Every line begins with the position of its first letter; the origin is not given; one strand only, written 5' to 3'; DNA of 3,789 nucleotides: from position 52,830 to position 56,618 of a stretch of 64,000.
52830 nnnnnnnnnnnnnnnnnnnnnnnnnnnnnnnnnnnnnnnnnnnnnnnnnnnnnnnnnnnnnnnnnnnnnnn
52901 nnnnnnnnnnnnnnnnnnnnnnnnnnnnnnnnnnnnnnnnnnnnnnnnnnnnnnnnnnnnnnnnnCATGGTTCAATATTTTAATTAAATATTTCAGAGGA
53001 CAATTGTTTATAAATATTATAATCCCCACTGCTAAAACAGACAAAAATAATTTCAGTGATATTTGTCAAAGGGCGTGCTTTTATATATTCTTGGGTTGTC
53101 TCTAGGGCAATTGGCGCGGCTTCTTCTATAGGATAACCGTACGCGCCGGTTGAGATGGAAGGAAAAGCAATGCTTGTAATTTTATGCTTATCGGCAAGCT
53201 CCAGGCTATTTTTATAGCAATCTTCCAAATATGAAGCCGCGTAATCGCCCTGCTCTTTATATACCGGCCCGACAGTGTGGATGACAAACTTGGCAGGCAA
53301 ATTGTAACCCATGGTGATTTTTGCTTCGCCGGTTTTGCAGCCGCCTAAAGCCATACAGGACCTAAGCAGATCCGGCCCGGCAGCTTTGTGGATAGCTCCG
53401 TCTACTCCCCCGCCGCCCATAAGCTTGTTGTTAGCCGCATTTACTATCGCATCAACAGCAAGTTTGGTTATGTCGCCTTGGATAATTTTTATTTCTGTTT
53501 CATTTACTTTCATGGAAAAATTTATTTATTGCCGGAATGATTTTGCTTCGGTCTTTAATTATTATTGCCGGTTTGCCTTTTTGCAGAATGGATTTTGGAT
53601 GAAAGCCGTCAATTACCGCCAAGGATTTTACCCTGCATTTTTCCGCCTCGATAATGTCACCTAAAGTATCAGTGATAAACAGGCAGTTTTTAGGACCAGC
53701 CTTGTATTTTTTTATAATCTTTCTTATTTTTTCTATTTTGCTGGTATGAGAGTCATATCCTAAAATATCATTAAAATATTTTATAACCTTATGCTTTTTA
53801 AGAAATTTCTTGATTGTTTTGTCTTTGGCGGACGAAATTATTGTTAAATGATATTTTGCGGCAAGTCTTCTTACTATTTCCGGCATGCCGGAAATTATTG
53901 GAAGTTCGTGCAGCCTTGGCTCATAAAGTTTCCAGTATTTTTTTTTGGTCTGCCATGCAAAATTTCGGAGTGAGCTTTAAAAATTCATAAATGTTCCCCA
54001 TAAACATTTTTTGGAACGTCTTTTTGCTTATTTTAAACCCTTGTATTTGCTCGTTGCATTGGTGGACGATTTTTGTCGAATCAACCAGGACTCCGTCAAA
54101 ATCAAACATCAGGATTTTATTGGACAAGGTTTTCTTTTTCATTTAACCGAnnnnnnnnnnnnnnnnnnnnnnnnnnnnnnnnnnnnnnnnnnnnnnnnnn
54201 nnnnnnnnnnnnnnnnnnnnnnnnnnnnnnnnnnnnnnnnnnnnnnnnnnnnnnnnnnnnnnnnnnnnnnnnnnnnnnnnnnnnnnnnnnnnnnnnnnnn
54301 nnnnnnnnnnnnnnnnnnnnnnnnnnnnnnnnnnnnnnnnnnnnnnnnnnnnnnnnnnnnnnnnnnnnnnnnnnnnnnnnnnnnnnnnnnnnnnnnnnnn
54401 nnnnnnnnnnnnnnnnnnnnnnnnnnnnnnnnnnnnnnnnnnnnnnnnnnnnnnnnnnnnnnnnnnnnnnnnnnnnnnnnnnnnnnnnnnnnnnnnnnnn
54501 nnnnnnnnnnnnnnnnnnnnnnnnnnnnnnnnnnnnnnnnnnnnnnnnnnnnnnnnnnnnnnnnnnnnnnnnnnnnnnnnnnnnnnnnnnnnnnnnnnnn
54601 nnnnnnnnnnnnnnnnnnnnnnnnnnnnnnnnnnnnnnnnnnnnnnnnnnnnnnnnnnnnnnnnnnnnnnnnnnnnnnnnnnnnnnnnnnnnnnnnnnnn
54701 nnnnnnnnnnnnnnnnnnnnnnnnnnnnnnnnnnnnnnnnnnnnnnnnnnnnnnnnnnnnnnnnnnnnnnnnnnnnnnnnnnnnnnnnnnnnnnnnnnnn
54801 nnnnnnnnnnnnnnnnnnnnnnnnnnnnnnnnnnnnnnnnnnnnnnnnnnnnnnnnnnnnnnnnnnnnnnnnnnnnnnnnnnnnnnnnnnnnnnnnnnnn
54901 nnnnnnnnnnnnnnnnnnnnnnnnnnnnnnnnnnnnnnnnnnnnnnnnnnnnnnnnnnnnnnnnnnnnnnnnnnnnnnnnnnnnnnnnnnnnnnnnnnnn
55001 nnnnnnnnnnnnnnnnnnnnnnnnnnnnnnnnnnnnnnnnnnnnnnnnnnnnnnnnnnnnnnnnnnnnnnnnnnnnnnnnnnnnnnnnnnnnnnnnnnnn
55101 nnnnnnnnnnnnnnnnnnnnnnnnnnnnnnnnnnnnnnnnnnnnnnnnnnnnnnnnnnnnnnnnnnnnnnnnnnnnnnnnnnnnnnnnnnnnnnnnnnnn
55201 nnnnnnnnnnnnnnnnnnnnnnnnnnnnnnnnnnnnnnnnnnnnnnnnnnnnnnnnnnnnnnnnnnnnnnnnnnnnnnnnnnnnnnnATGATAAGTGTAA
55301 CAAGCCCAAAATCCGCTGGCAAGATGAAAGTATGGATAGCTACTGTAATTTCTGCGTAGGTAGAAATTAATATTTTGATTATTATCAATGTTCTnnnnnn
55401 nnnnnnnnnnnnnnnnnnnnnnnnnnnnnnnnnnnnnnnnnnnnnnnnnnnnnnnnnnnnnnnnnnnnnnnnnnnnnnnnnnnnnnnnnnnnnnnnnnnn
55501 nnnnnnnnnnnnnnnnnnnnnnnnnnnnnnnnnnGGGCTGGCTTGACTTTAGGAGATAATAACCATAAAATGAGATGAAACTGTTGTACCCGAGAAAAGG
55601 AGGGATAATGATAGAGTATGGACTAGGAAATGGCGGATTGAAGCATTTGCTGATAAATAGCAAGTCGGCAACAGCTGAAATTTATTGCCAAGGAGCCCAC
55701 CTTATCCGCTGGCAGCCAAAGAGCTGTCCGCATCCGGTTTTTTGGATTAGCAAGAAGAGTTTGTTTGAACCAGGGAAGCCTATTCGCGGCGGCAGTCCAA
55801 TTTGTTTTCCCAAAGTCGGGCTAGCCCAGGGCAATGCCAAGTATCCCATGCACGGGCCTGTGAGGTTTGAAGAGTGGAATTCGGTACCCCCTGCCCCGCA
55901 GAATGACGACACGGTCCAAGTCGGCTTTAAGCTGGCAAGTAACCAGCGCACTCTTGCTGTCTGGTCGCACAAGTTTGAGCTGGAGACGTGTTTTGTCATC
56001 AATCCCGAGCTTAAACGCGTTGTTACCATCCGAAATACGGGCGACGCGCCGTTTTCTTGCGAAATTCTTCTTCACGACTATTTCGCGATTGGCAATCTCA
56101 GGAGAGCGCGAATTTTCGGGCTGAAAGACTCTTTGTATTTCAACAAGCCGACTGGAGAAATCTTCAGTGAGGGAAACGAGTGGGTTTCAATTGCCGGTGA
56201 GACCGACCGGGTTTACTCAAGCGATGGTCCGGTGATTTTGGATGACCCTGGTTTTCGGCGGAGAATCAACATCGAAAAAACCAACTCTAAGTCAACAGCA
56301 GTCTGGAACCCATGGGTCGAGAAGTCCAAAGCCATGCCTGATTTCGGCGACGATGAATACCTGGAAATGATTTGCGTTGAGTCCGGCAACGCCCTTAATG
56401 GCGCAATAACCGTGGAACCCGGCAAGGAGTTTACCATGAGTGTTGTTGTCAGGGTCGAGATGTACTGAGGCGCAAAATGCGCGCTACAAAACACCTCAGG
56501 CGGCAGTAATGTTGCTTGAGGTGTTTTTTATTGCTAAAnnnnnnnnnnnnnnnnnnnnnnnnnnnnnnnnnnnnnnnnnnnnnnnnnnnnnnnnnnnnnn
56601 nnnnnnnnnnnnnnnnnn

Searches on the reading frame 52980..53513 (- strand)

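Call 38: search_protein_families(library=pfam, proteins=[window:52980-53513:-], max_evalue=0.0001)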
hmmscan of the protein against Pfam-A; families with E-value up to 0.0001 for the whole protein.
window:52980-53513:- (177 aa): 1 family
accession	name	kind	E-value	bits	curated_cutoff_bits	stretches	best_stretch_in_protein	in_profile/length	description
PF01661.27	Macro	-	1.1e-47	161.3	22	1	24-136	1-118/118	Macro domain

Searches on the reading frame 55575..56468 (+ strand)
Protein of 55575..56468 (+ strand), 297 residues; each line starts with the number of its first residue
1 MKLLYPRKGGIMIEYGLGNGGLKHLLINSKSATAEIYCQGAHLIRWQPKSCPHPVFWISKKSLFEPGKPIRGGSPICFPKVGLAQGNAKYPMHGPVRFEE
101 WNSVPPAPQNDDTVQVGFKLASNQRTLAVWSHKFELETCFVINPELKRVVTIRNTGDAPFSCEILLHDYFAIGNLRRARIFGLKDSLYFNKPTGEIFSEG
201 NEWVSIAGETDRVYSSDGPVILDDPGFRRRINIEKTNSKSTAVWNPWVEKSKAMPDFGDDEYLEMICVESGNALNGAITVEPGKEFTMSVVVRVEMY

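Call 38: search_protein_families(library=pfam, proteins=[window:55575-56468:+], max_evalue=0.0001)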
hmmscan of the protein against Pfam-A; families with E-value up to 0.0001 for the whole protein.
window:55575-56468:+ (297 aa): 1 family
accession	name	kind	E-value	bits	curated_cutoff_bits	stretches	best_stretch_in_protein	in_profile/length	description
PF01263.26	Aldose_epim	-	4.4e-31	108.8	27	1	26-290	5-296/299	Aldose 1-epimerase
